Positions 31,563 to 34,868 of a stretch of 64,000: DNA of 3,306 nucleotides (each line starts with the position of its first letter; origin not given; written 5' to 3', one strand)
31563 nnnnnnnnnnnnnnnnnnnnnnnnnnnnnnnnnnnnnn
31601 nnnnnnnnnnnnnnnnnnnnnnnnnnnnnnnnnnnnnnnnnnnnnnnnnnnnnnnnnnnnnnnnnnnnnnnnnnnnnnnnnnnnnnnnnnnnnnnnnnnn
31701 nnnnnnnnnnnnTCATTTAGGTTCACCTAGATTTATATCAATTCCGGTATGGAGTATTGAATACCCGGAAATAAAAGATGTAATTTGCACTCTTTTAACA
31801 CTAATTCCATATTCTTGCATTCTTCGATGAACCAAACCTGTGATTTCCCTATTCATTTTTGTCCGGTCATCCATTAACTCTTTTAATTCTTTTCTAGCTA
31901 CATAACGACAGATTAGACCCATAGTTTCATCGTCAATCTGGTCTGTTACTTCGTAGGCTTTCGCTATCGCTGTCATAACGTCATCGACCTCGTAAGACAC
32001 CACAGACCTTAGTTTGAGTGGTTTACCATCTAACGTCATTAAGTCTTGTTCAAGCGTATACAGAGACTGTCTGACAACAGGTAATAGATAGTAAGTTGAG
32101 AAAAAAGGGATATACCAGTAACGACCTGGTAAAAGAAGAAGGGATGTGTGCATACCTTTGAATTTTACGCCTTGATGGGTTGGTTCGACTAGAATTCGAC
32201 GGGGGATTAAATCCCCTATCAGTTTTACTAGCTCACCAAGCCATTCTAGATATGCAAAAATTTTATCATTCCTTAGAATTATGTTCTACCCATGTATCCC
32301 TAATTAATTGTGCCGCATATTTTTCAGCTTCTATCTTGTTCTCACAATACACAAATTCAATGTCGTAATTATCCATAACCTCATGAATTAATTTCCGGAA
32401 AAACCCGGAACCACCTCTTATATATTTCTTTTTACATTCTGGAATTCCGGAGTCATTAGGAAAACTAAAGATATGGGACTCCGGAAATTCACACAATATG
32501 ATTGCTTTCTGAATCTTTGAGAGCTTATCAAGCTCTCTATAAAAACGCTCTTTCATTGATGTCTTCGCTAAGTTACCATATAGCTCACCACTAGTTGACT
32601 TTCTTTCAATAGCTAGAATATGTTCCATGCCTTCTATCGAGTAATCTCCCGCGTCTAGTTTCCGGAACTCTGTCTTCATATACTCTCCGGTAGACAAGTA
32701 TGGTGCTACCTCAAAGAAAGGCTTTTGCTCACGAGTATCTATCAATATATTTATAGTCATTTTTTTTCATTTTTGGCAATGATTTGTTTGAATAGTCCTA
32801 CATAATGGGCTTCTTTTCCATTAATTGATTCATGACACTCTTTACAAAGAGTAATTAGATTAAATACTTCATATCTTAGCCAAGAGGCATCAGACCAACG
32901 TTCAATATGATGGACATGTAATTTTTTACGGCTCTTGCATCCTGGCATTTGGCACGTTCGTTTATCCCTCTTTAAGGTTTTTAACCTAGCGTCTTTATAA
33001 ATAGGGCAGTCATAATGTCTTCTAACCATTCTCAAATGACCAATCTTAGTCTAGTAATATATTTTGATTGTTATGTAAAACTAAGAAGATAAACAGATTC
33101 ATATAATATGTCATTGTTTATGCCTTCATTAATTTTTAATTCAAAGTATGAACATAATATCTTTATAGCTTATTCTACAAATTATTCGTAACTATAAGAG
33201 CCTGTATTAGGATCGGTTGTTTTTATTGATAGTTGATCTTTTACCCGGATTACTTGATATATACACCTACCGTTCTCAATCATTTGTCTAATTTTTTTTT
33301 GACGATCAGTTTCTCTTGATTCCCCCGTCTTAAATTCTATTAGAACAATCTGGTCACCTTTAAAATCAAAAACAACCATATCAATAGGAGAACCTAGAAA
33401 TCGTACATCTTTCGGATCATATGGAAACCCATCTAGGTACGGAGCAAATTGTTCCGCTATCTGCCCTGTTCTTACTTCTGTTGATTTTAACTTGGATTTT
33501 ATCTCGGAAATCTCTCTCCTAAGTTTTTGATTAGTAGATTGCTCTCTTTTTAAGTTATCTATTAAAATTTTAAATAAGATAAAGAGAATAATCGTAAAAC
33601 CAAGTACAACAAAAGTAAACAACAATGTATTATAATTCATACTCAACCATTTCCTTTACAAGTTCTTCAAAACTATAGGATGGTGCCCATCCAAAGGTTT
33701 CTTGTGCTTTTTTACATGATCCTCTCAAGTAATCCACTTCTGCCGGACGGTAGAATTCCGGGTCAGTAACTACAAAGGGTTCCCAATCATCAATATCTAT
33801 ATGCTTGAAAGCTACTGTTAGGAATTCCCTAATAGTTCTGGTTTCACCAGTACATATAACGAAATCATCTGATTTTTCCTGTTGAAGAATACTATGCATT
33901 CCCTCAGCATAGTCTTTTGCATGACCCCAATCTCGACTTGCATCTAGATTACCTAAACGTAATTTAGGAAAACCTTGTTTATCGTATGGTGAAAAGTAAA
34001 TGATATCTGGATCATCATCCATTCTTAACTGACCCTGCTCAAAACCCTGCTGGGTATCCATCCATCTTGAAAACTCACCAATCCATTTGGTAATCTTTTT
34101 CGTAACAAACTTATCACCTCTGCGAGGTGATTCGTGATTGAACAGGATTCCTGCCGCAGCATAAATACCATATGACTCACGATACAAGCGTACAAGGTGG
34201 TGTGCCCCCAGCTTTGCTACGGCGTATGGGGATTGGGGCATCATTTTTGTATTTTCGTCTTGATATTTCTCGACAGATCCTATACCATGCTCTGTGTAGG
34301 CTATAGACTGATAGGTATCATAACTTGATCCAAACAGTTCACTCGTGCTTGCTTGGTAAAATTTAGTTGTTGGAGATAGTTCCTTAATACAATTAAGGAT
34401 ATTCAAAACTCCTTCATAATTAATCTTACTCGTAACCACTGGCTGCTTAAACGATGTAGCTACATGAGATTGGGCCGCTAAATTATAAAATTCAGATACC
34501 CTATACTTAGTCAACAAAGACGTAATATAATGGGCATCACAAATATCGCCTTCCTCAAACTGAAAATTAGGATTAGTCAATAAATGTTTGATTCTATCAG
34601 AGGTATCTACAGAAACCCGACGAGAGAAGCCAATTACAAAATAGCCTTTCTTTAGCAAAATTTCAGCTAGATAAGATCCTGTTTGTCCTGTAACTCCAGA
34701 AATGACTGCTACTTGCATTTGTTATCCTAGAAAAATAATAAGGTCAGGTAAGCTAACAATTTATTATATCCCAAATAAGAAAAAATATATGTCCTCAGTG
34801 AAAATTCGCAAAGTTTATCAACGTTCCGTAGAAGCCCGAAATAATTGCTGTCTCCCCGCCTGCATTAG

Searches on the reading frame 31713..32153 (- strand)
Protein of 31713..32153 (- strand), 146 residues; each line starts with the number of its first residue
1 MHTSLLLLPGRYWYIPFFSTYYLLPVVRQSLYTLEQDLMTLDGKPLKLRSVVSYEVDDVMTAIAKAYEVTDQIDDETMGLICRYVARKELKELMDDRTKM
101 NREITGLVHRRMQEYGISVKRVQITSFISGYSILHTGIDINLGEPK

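Call 8: search_protein_families(library=pfam, proteins=[window:31713-32153:-], max_evalue=0.001)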
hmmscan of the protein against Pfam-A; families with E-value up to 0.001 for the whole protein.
window:31713-32153:- (146 aa): 1 family
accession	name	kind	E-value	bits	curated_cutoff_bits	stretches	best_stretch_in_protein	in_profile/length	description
PF01145.31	Band_7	-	1.2e-17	65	23.6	1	7-126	21-144/176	SPFH domain / Band 7 family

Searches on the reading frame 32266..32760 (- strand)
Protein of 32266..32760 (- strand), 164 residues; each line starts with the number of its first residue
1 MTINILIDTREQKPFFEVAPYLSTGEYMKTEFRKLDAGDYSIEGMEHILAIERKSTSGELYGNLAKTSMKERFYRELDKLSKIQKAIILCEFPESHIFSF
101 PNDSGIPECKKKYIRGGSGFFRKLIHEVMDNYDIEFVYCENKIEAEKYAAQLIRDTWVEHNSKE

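Call 8: search_protein_families(library=pfam, proteins=[window:32266-32760:-], max_evalue=0.001)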
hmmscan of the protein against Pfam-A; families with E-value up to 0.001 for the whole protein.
window:32266-32760:- (164 aa): 1 family
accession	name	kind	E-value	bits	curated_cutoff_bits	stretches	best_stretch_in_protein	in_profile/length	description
PF02732.21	ERCC4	-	7.5e-08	32.8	24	1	7-102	1-96/140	ERCC4 domain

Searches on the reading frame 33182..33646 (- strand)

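Call 8: search_protein_families(library=pfam, proteins=[window:33182-33646:-], max_evalue=0.001)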
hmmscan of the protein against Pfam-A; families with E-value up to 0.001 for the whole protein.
window:33182-33646:- (154 aa): 1 family
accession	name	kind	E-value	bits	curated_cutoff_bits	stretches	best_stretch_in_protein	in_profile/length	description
PF10107.15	Endonuc_Holl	-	2.4e-25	89.7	23.8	1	36-134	53-158/159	Endonuclease related to archaeal Holliday junction resolvase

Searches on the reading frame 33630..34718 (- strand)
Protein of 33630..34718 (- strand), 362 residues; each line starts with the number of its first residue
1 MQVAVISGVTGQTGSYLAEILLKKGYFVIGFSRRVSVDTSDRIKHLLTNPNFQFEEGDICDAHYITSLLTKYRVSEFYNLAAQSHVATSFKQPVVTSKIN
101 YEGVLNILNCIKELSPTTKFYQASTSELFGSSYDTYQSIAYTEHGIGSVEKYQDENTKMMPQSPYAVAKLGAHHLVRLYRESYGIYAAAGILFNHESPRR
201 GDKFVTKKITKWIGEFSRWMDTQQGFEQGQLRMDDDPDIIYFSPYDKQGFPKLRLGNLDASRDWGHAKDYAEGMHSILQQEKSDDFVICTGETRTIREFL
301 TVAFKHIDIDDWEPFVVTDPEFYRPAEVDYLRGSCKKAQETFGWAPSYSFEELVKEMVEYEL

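Call 8: search_protein_families(library=pfam, proteins=[window:33630-34718:-], max_evalue=0.001)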
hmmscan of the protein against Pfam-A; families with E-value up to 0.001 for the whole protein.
window:33630-34718:- (362 aa): 4 families
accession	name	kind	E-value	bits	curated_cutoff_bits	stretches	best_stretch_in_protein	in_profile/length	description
PF16363.11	GDP_Man_Dehyd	-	1.6e-102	343.8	27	2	6-216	2-204/332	GDP-mannose 4,6 dehydratase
PF01370.27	Epimerase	-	7e-51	173.4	20.9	1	5-289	2-240/240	NAD dependent epimerase/dehydratase family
PF04321.23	RmlD_sub_bind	-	2.2e-05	24.1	27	1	5-185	4-145/287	RmlD substrate binding domain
PF07993.18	NAD_binding_4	-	0.00054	19.6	20.1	0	73-184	88-196/258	Male sterility protein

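Call 46: search_protein_families(library=ncbifam, proteins=[window:33630-34718:-], max_evalue=0.001)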
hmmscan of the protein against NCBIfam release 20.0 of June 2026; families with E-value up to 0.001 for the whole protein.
window:33630-34718:- (362 aa): 12 families
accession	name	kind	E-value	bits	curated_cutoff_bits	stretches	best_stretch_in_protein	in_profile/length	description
TIGR01472.1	gmd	equivalog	5.1e-98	328.4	415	2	3-217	2-207/342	GDP-mannose 4,6-dehydratase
TIGR01181.1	dTDP_gluc_dehyt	equivalog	1.5e-29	103.1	365.1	2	6-196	4-182/321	dTDP-glucose 4,6-dehydratase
TIGR04180.1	EDH_00030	hypoth_equivalog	1.8e-23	83.1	475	2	5-209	2-189/297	NAD-dependent 4,6-dehydratase LegB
TIGR02622.1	CDP_4_6_dhtase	equivalog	2.4e-18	66.4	278.45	1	5-118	8-122/352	CDP-glucose 4,6-dehydratase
NF007490.0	PRK10084.1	subfamily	2.8e-13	49.6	649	1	6-187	5-189/361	dTDP-glucose 4,6-dehydratase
TIGR01179.1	galE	equivalog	1.2e-12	47.3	262.3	1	5-181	3-161/332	UDP-glucose 4-epimerase GalE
NF007582.0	PRK10217.1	equivalog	4.2e-12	45.8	698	1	47-187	48-182/355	dTDP-glucose 4,6-dehydratase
NF008872.0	PRK11908.1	equivalog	2.1e-07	30.3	294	1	4-137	4-130/349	bifunctional UDP-4-keto-pentose/UDP-xylose synthase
NF005998.1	PRK08125.1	equivalog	1.4e-06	27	777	1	5-138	319-445/649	bifunctional UDP-4-amino-4-deoxy-L-arabinose formyltransferase/UDP-glucuronic acid oxidase ArnA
NF007956.0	PRK10675.1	subfamily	3.2e-06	26.5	394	1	5-143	4-138/338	UDP-glucose 4-epimerase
NF043036.1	ErythonDh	equivalog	1.4e-05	24.5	325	1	5-133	4-133/321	D-erythronate dehydrogenase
NF011728.1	PRK15181.1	equivalog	1.8e-05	23.9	760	1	5-197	19-197/348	Vi polysaccharide biosynthesis UDP-N-acetylglucosaminuronic acid C-4 epimerase TviC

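Call 58: search_solved_structures(query=window:33630-34718:-, max_evalue=1e-20)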
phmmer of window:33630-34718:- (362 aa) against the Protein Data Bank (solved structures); distinct sequences matched with E-value up to 1e-20: 11.
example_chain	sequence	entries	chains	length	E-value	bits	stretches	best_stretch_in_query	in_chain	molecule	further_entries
1rpn_A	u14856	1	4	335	4.6e-86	292.6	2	4-214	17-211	GDP-mannose 4,6-dehydratase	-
1n7g_A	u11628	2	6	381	1.5e-75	258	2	2-219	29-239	GDP-D-mannose-4,6-dehydratase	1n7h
1db3_A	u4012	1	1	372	3.2e-74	253.6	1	2-220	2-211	GDP-MANNOSE 4,6-DEHYDRATASE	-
7kf3_A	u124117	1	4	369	9.8e-74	252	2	2-214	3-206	GDP-mannose 4,6-dehydratase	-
6gpj_A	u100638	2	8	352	1.2e-72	248.4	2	2-215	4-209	GDP-mannose 4,6 dehydratase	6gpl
5in4_A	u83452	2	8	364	1.6e-72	248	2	2-215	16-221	GDP-mannose 4,6 dehydratase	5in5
1t2a_A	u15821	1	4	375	1.8e-72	247.9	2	2-214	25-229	GDP-mannose 4,6 dehydratase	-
6q94_B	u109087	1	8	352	3.6e-72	246.9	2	2-215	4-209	GDP-mannose 4,6 dehydratase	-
6gpk_A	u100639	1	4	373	4.6e-72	246.5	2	2-215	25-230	GDP-mannose 4,6 dehydratase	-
2z1m_A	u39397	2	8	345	8.8e-72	245.6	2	4-213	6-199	GDP-D-mannose dehydratase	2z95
5uzh_A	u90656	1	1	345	6e-71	242.8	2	2-214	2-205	NafoA.00085.b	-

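Call 86: search_protein_families(library=phrogs, proteins=[window:33630-34718:-], max_evalue=0.001)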
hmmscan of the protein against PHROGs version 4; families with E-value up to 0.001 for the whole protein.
window:33630-34718:- (362 aa): 1 family
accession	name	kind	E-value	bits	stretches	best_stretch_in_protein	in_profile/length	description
phrog_540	-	DNA, RNA and nucleotide metabolism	6e-61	207.7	1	1-360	292-593/715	nucleotide-sugar epimerase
